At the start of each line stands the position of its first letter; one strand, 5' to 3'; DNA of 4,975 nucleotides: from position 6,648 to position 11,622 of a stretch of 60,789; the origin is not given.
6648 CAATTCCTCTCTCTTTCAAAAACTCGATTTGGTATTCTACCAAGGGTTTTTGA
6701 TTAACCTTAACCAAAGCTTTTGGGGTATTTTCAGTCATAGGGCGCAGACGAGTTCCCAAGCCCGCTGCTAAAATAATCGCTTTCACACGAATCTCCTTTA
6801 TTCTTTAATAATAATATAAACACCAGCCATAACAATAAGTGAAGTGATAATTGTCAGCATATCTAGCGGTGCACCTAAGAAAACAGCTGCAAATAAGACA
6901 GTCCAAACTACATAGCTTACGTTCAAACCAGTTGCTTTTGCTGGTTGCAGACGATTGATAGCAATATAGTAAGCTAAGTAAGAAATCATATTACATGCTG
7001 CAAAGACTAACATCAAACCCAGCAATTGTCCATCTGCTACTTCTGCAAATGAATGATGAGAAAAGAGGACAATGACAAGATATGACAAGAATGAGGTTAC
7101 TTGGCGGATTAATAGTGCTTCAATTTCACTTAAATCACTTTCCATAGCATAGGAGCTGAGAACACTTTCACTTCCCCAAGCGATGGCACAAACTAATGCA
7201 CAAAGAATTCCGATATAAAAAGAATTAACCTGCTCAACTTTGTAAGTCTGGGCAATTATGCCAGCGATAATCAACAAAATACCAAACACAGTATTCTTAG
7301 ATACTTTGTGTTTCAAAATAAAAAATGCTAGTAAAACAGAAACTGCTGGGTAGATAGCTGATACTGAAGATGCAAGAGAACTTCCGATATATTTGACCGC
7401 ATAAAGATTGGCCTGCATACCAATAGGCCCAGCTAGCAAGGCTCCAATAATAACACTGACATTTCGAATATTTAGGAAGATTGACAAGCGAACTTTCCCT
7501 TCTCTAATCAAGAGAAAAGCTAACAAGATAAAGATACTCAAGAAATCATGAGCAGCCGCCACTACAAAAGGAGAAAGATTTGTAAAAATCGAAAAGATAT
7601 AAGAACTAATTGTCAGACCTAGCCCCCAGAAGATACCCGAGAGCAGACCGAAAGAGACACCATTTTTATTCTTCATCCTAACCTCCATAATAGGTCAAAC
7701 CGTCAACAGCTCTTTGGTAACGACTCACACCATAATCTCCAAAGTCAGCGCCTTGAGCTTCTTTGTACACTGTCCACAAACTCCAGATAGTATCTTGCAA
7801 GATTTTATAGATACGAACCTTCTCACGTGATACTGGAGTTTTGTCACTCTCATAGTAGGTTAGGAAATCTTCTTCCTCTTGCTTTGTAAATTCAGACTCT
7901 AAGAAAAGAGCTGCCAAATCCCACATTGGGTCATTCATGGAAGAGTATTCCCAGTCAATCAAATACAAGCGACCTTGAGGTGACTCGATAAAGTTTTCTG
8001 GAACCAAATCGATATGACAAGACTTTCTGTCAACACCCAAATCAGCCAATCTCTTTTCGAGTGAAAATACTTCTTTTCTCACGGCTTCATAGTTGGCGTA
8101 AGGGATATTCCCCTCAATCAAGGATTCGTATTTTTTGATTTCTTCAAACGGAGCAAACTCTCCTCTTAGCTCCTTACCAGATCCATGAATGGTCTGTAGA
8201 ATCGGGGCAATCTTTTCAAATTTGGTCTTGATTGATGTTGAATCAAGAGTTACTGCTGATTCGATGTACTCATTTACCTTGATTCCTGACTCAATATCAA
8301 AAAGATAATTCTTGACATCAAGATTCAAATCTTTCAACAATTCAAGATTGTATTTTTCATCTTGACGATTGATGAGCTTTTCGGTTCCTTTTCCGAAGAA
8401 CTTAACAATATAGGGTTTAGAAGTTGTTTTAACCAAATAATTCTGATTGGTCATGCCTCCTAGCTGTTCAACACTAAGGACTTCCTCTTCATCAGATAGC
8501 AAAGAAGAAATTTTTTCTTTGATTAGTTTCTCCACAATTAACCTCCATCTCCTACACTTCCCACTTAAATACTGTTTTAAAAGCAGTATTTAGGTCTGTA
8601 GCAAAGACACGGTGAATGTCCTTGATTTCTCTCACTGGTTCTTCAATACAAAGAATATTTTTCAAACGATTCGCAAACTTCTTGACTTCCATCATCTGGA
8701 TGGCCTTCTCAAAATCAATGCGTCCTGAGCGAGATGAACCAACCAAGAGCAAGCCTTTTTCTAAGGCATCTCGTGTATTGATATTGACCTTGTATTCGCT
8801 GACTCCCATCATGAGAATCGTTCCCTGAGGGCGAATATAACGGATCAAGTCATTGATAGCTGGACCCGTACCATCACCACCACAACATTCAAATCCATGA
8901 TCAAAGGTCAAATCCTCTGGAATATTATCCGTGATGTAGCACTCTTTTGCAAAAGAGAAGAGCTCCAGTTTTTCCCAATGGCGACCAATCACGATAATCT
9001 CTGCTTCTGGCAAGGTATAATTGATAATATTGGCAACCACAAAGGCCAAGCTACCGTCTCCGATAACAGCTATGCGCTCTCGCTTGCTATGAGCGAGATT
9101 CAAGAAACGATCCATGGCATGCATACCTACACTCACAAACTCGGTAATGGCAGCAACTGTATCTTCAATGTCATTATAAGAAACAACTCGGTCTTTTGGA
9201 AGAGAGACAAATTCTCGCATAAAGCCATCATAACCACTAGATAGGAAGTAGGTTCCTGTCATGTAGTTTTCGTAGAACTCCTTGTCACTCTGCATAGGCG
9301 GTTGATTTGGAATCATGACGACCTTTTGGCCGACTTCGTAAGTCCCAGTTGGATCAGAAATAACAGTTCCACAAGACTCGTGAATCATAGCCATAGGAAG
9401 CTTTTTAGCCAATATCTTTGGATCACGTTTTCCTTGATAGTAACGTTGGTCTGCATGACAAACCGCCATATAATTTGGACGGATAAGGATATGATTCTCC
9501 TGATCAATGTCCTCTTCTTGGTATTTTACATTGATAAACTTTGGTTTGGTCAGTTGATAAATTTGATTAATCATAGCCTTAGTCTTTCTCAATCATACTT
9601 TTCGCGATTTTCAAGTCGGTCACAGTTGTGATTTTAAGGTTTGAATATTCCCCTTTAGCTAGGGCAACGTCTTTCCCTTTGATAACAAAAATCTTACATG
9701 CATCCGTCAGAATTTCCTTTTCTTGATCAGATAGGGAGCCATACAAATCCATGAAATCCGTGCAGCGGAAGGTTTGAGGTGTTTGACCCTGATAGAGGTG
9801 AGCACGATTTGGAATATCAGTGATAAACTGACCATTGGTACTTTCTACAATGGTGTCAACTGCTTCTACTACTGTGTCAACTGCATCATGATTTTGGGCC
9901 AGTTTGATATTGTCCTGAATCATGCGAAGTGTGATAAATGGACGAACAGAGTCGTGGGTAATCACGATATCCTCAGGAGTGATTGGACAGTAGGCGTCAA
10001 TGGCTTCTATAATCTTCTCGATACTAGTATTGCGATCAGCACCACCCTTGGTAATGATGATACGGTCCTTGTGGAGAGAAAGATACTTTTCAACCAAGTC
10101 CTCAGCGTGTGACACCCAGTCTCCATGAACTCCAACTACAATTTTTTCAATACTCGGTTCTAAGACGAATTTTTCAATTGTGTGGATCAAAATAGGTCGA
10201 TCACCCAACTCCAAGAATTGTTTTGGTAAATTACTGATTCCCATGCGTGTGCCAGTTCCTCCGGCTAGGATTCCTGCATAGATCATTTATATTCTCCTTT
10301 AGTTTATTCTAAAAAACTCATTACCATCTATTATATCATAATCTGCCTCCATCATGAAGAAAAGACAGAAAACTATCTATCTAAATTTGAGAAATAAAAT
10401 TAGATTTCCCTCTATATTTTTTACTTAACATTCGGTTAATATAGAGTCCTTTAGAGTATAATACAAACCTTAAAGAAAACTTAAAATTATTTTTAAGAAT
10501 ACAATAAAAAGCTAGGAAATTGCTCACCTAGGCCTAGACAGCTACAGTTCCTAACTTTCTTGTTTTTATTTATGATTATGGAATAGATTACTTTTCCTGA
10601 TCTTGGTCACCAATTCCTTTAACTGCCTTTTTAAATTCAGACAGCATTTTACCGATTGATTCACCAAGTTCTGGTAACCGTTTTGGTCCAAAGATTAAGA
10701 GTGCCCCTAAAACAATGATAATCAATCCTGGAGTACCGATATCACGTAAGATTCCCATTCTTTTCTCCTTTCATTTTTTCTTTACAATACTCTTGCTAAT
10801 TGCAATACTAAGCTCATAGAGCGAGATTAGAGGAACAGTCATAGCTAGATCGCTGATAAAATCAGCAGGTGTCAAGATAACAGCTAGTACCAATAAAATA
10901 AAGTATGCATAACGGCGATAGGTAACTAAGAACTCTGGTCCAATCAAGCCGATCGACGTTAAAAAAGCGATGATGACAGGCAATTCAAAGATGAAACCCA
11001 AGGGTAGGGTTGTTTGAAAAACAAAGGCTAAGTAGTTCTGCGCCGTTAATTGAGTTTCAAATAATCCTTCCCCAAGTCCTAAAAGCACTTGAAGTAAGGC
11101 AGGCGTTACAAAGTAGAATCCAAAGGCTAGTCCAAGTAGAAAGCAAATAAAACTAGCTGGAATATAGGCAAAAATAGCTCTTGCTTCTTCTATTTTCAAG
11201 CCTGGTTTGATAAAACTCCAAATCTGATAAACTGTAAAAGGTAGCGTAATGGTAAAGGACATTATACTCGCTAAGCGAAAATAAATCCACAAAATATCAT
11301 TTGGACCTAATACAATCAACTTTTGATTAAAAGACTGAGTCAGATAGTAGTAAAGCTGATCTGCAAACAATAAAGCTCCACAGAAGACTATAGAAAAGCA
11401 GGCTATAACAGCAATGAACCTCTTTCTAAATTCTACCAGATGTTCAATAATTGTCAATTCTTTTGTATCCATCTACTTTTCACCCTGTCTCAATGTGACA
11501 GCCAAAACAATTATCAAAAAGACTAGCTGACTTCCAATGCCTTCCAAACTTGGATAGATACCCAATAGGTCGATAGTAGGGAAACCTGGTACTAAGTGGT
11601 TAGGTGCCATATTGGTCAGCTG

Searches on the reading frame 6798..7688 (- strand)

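Call 42: search_protein_families(library=pfam, proteins=[window:6798-7688:-], max_evalue=0.00001)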
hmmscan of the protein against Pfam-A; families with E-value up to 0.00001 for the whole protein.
window:6798-7688:- (296 aa): 2 families
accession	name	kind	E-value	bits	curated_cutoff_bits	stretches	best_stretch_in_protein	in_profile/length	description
PF00892.27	EamA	-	3.6e-30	105.4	28.2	2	10-145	3-131/135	EamA-like transporter family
PF03151.22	TPT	-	9.3e-08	32.2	30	1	33-292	26-289/291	Triose-phosphate Transporter family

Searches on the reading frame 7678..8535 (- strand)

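Call 42: search_protein_families(library=pfam, proteins=[window:7678-8535:-], max_evalue=0.00001)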
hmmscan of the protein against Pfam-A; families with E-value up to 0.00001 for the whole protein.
window:7678-8535:- (285 aa): 2 families
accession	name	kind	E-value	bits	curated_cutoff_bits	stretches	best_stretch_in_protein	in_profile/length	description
PF01633.27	Choline_kinase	-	1.5e-22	80.7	29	1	25-224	5-217/300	Choline/ethanolamine kinase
PF01636.29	APH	-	1.8e-11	44.7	23.2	1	26-230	7-231/239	Phosphotransferase enzyme family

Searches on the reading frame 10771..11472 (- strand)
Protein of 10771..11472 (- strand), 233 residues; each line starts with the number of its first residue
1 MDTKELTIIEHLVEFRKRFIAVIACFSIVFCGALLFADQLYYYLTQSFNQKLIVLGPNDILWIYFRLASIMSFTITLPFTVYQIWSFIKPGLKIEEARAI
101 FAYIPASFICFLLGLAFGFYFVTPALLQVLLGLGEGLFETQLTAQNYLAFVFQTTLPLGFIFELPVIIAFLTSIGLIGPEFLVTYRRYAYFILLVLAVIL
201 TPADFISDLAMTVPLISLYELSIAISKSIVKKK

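Call 42: search_protein_families(library=pfam, proteins=[window:10771-11472:-], max_evalue=0.00001)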
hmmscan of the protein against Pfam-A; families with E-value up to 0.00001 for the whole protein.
window:10771-11472:- (233 aa): 1 family
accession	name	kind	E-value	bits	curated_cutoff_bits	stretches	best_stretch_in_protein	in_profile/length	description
PF00902.23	TatC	-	3.8e-55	187.4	25.1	1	10-214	1-208/208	Sec-independent protein translocase protein (TatC)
